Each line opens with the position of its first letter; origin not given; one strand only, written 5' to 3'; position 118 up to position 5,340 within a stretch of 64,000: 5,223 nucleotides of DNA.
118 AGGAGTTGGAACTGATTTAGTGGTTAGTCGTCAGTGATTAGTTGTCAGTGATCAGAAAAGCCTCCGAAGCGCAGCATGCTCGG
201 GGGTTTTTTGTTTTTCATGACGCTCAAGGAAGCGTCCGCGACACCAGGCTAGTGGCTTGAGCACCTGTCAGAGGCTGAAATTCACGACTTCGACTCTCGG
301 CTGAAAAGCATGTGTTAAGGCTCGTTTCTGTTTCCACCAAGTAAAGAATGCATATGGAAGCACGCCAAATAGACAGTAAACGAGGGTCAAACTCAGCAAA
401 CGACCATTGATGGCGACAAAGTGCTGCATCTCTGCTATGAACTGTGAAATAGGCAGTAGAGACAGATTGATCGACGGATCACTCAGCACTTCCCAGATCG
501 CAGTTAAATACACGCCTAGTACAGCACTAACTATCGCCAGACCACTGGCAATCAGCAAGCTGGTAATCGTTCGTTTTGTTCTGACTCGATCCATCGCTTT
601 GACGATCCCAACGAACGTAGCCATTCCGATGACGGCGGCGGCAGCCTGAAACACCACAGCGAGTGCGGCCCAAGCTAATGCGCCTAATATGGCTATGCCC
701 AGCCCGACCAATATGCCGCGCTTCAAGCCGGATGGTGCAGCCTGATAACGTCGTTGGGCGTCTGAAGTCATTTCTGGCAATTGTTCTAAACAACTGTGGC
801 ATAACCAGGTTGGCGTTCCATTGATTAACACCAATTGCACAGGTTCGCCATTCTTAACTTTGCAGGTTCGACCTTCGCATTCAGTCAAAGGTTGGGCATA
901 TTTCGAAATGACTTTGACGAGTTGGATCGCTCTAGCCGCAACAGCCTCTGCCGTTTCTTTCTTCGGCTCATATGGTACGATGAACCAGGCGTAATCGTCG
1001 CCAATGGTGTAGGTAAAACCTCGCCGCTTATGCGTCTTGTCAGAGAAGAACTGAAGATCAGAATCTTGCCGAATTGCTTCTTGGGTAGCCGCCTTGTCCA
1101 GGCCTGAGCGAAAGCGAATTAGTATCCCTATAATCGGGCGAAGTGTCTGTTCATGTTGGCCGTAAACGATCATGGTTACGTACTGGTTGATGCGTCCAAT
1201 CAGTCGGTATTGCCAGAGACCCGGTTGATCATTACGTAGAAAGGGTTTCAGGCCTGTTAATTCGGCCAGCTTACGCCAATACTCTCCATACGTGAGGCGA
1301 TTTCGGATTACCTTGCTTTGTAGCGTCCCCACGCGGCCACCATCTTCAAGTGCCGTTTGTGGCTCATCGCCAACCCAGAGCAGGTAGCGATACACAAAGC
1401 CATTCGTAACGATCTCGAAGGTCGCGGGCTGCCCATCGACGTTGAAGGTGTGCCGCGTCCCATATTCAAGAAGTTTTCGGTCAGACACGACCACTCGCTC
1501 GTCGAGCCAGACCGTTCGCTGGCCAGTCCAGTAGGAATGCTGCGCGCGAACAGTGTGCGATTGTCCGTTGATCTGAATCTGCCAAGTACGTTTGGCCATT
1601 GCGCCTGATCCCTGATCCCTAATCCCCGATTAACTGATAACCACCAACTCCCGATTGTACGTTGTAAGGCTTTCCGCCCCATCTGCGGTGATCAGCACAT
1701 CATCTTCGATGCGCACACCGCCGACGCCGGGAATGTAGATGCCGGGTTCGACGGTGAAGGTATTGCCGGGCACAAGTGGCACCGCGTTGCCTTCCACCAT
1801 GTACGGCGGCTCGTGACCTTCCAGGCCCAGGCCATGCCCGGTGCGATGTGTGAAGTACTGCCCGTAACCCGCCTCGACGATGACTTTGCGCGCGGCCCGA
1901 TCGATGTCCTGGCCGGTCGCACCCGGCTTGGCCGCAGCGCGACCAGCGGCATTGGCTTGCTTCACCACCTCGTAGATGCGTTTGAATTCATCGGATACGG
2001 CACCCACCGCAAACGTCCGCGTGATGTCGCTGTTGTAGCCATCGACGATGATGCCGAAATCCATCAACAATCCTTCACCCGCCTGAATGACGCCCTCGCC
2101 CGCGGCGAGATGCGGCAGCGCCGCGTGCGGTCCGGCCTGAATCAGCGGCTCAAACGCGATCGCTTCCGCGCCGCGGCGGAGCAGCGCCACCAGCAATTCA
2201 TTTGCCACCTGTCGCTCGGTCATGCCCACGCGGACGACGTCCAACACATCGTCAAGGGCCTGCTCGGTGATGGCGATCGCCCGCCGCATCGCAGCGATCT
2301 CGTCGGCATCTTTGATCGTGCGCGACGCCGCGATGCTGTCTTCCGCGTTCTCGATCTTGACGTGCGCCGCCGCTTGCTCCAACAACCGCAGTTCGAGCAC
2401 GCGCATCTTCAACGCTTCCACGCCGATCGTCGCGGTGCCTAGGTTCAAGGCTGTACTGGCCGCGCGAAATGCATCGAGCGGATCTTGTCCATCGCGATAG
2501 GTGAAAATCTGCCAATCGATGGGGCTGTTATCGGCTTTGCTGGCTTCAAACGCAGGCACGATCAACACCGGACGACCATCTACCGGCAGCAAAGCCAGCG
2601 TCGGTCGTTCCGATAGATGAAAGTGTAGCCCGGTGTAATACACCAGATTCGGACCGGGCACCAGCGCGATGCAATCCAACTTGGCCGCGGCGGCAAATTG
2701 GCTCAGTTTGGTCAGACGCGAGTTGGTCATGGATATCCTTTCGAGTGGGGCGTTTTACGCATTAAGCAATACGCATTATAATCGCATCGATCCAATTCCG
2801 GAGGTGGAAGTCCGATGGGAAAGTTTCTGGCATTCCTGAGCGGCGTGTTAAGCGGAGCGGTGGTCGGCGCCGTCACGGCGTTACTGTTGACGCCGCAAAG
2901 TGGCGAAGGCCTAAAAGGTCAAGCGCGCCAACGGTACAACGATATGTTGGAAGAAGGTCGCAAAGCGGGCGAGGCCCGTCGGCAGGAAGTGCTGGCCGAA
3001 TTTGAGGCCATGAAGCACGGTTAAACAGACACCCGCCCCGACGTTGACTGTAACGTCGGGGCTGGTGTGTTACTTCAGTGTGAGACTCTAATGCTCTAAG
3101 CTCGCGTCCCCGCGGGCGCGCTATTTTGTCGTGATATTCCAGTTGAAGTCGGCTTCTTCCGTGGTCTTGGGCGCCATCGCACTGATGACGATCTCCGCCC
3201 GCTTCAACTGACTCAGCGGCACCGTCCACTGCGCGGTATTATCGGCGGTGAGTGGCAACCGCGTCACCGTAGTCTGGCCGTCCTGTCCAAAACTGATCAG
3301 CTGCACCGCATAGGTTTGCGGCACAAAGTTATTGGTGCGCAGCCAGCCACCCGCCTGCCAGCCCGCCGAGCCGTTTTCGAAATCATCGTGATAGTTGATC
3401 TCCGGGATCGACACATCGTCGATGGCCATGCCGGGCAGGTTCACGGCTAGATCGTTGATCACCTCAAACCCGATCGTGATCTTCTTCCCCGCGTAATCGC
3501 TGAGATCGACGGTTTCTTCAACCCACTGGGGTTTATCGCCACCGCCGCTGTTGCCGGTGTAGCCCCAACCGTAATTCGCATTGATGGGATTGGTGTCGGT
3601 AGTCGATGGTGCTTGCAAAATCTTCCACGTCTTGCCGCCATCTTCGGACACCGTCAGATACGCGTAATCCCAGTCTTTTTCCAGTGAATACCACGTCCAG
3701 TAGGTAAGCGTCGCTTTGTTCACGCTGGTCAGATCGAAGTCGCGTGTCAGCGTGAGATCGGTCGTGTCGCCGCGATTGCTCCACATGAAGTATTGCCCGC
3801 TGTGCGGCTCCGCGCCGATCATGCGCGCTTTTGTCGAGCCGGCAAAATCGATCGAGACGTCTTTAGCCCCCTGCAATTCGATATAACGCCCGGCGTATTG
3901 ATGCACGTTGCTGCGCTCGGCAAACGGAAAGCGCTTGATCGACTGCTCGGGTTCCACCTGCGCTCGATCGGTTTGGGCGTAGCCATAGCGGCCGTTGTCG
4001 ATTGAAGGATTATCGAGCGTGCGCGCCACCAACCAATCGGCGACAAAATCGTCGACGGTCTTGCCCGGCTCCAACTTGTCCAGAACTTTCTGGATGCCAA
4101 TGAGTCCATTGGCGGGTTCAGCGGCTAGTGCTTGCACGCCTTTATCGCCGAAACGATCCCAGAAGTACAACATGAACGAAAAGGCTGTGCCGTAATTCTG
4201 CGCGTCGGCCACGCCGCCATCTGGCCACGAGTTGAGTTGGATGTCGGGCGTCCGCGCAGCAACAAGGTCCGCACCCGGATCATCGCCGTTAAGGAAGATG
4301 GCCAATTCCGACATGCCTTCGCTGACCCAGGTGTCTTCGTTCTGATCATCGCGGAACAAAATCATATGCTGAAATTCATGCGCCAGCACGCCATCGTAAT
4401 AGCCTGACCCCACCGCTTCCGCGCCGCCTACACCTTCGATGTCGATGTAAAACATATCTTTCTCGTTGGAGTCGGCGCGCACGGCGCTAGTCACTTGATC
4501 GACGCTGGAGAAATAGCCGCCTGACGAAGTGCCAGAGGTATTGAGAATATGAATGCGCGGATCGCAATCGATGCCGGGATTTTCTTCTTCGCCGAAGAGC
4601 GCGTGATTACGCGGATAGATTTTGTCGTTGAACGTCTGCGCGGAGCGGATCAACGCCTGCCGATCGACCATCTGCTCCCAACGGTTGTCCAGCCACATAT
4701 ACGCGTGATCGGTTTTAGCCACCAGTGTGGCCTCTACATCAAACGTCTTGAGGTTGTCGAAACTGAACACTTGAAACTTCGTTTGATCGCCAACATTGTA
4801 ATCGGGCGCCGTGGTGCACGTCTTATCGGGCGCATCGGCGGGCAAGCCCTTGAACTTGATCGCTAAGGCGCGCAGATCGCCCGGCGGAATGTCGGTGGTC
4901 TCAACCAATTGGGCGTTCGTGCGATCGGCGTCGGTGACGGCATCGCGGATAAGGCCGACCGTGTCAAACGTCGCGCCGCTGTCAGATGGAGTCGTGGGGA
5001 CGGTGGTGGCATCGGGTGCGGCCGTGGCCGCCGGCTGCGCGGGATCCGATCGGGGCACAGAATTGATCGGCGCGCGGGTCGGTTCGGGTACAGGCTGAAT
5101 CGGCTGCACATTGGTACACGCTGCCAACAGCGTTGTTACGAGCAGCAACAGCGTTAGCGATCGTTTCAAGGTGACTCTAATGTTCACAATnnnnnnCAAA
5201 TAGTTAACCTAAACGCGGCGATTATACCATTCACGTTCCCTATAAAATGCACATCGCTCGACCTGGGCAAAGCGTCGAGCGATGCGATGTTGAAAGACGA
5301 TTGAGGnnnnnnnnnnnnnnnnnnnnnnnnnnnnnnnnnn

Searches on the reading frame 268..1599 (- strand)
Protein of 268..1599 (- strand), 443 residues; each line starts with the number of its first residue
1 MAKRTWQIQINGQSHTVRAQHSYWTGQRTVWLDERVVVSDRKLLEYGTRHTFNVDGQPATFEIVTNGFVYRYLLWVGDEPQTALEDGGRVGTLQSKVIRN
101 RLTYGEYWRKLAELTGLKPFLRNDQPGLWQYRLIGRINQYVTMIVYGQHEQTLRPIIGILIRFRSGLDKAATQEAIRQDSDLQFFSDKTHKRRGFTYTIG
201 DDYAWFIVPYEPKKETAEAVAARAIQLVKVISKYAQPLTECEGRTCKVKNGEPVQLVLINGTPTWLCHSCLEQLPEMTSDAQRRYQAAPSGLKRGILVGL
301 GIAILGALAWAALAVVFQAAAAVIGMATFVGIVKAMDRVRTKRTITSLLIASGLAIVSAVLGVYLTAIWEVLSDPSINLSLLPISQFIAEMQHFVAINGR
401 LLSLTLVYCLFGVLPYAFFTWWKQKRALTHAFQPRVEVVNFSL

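Call 53: search_protein_families(library=pfam, proteins=[window:268-1599:-], max_evalue=0.00001)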
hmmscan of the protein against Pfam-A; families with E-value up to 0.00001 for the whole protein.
window:268-1599:- (443 aa): 1 family
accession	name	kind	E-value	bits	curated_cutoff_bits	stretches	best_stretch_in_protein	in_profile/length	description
PF06905.18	FAIM1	-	8.8e-10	39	22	1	5-78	4-78/172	Fas apoptotic inhibitory molecule (FAIM1)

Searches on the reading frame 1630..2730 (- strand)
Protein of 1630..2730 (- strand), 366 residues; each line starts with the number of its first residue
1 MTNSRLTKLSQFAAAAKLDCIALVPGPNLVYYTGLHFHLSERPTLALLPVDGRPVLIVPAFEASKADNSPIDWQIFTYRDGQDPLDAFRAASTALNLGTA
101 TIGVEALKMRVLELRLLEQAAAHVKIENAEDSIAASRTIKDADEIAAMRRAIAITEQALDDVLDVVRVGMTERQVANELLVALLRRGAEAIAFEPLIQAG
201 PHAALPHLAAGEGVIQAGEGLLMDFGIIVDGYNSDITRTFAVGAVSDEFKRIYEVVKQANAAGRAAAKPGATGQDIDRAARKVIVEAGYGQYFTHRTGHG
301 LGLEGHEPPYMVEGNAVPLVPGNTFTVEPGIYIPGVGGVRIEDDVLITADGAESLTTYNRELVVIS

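Call 53: search_protein_families(library=pfam, proteins=[window:1630-2730:-], max_evalue=0.00001)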
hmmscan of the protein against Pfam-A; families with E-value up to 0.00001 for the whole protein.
window:1630-2730:- (366 aa): 2 families
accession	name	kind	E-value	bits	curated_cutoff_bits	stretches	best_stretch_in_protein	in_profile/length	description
PF00557.29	Peptidase_M24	-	3.1e-69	233.4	23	1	147-349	2-208/208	Metallopeptidase family M24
PF01321.24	Creatinase_N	-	4.4e-12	47.1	22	1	5-139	1-128/128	Creatinase/Prolidase N-terminal domain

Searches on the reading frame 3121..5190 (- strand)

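Call 53: search_protein_families(library=pfam, proteins=[window:3121-5190:-], max_evalue=0.00001)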
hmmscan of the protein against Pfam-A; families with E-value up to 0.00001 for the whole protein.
window:3121-5190:- (689 aa): 1 family
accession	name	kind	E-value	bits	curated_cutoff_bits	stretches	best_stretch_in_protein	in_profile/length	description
PF20773.4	InhA-like_MAM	-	3.8e-29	102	26.9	1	458-617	30-187/191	Immune inhibitor A-like, MAM domain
